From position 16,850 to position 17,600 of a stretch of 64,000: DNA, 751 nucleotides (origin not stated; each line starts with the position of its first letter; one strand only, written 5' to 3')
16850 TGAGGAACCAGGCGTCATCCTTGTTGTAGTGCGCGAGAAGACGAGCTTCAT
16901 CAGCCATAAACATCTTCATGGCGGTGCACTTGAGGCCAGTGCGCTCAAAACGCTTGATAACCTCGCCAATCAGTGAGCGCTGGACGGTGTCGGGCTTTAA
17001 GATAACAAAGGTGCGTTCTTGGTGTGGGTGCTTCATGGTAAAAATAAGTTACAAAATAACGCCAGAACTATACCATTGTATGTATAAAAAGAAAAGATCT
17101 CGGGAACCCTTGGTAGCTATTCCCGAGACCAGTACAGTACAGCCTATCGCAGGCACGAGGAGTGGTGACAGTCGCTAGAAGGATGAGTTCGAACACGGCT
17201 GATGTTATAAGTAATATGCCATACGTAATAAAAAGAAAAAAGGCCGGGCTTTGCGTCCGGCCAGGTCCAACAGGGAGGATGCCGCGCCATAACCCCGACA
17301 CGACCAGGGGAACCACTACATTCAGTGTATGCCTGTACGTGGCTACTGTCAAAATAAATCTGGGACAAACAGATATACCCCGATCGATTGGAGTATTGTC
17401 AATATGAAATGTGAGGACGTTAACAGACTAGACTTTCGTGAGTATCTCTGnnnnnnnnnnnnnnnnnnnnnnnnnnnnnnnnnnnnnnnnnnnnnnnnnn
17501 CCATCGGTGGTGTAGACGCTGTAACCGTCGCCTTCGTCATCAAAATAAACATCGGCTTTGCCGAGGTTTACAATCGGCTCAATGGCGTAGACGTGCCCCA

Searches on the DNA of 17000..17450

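Call 33: search_rna_families(source=window, start=17000, end=17450, threshold=evalue, max_evalue=1, show_alignments=2)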
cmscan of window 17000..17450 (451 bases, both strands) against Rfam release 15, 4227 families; matches with E-value up to 1: 3.
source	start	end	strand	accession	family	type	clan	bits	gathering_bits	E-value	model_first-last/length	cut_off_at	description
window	17236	17310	-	RF02784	SorX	Gene; sRNA;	-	61.7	46.6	9e-15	1-73/73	no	Singlet oxygen resistance RNA X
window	17235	17303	-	RF02651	SorY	Gene; sRNA;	-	24.4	111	0.0071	1-83/83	no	Singlet oxygen resistance RNA Y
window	17227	17317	-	RF00519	suhB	Gene; sRNA;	CL00108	16.3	41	0.76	1-77/77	no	Makes More Granules Regulator RNA (mmgR)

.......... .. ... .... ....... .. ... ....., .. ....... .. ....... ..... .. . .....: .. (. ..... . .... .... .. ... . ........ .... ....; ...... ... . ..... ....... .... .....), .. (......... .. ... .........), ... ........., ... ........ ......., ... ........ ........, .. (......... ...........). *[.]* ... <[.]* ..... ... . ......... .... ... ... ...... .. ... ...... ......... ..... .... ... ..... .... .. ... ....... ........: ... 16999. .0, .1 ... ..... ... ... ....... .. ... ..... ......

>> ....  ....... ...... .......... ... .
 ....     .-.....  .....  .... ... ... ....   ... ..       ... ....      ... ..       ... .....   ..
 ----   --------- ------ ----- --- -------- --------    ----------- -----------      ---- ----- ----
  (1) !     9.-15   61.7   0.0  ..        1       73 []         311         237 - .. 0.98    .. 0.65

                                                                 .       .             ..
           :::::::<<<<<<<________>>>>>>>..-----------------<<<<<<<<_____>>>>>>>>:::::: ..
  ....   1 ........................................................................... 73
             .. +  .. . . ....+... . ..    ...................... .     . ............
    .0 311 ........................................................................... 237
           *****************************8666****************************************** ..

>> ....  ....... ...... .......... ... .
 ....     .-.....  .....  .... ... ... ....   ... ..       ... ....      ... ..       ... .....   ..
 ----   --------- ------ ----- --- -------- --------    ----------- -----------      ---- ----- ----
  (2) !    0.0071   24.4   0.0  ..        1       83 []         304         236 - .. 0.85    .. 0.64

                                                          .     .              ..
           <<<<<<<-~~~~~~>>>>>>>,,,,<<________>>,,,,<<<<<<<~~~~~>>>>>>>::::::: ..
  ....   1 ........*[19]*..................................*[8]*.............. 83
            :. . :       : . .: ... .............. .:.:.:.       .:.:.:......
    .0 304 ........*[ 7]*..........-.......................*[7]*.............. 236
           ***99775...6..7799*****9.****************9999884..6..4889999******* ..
